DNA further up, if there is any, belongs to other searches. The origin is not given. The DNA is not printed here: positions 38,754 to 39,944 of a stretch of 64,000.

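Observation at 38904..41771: Single 955-aa ORF fusing an EamA/DMT 10-TM transporter domain to a class A penicillin-binding protein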

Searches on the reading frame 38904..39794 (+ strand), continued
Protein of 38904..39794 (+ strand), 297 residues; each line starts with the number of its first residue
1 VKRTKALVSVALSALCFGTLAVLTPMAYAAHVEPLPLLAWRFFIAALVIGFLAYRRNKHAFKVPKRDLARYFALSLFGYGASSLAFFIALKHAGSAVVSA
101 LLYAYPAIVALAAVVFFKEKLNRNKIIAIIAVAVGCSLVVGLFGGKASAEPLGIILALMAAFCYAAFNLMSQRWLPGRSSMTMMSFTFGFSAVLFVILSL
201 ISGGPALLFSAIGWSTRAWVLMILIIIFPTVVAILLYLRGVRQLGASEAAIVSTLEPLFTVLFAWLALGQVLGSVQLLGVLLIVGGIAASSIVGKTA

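Call 52: search_protein_families(library=pfam, proteins=[P0242, P0272, P0343, P0320, P0244, P0303, P0290, P0388, P0365], max_evalue=0.001)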
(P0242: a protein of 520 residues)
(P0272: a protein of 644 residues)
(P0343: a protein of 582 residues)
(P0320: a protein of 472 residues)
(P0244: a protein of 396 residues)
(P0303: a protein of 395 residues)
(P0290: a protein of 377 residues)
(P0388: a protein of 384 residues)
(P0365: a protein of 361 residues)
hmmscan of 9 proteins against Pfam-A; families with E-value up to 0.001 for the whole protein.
P0242 (520 aa): 6 families
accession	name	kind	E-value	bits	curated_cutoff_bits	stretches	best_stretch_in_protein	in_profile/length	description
PF00437.27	T2SSE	-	9e-42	143.5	24.9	1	22-201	134-288/370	Type II/IV secretion system protein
PF00892.27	EamA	-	2.9e-17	63.7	28.2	1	292-423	6-134/135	EamA-like transporter family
PF13604.12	AAA_30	-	1.3e-05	25.5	27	1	21-112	9-97/191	AAA domain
PF25199.1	nSTAND_NTPase5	-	4.6e-05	23.7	34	1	21-75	32-86/145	Novel STAND NTPase 5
PF13191.12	AAA_16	-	0.00046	21.2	32.6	1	27-63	22-54/167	AAA ATPase domain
PF13401.12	AAA_22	-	0.00084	20.1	27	0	29-68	4-42/130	AAA domain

P0272 (644 aa): 3 families
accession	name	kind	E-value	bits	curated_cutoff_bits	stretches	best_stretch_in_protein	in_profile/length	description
PF00892.27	EamA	-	7.9e-48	162.6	28.2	4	351-484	2-134/135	EamA-like transporter family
PF03151.22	TPT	-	1.4e-06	28.3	30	0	592-636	95-139/291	Triose-phosphate Transporter family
PF08627.16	CRT-like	-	4.2e-05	23.1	26.9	0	575-638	82-144/335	CRT-like, chloroquine-resistance transporter-like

P0343 (582 aa): 6 families
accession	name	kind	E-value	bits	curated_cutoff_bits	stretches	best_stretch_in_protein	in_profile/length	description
PF00106.31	adh_short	-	2.1e-51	174.6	26.6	1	300-484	2-189/195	short chain dehydrogenase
PF00892.27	EamA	-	1.2e-40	139.4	28.2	2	153-286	2-133/135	EamA-like transporter family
PF13561.12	adh_short_C2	-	1.3e-34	120.2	27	1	305-487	1-186/236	Enoyl-(Acyl carrier protein) reductase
PF08659.16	KR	-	1.2e-10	42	22.6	1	300-456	2-161/180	KR domain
PF01370.27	Epimerase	-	0.00015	21.7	20.9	1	301-451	1-149/240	NAD dependent epimerase/dehydratase family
PF13460.12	NAD_binding_10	-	0.00016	22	27.2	1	305-364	1-59/184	NAD(P)H-binding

P0320 (472 aa): 1 family
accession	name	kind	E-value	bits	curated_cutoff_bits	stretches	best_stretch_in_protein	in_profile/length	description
PF00892.27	EamA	-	1.3e-42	145.7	28.2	2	323-456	2-133/135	EamA-like transporter family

P0244 (396 aa): 1 family
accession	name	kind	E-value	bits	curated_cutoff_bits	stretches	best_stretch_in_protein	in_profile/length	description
PF00892.27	EamA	-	8.2e-21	75.1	28.2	2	64-128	57-121/135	EamA-like transporter family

P0303 (395 aa): 1 family
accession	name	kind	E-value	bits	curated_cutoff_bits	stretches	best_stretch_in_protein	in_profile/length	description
PF00892.27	EamA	-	5e-33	114.7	28.2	2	150-283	4-134/135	EamA-like transporter family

P0290 (377 aa): 1 family
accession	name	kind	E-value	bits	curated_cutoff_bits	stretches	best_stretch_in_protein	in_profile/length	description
PF00892.27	EamA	-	3e-31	108.9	28.2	2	156-272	3-116/135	EamA-like transporter family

P0388 (384 aa): 1 family
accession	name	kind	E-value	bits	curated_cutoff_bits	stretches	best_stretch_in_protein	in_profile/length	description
PF00892.27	EamA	-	1.1e-40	139.5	28.2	2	185-329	2-133/135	EamA-like transporter family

P0365 (361 aa): 2 families
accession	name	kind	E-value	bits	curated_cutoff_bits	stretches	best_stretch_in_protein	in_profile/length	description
PF00892.27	EamA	-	1.3e-34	119.8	28.2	2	147-279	2-133/135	EamA-like transporter family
PF08449.17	UAA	-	0.00019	21.1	26.2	0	205-280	234-308/311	UAA transporter family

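Call 66: search_solved_structures(query=A4, max_evalue=0.01, show_alignments=2)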
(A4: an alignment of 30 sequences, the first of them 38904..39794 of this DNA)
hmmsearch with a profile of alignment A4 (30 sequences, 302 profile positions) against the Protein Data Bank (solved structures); distinct sequences matched with E-value up to 0.01: 1.
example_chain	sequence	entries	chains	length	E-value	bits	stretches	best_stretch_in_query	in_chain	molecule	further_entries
7b0k_A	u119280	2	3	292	7.1e-07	32.2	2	87-287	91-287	Drug/metabolite transporter (DMT) superfamily permease | LicB protein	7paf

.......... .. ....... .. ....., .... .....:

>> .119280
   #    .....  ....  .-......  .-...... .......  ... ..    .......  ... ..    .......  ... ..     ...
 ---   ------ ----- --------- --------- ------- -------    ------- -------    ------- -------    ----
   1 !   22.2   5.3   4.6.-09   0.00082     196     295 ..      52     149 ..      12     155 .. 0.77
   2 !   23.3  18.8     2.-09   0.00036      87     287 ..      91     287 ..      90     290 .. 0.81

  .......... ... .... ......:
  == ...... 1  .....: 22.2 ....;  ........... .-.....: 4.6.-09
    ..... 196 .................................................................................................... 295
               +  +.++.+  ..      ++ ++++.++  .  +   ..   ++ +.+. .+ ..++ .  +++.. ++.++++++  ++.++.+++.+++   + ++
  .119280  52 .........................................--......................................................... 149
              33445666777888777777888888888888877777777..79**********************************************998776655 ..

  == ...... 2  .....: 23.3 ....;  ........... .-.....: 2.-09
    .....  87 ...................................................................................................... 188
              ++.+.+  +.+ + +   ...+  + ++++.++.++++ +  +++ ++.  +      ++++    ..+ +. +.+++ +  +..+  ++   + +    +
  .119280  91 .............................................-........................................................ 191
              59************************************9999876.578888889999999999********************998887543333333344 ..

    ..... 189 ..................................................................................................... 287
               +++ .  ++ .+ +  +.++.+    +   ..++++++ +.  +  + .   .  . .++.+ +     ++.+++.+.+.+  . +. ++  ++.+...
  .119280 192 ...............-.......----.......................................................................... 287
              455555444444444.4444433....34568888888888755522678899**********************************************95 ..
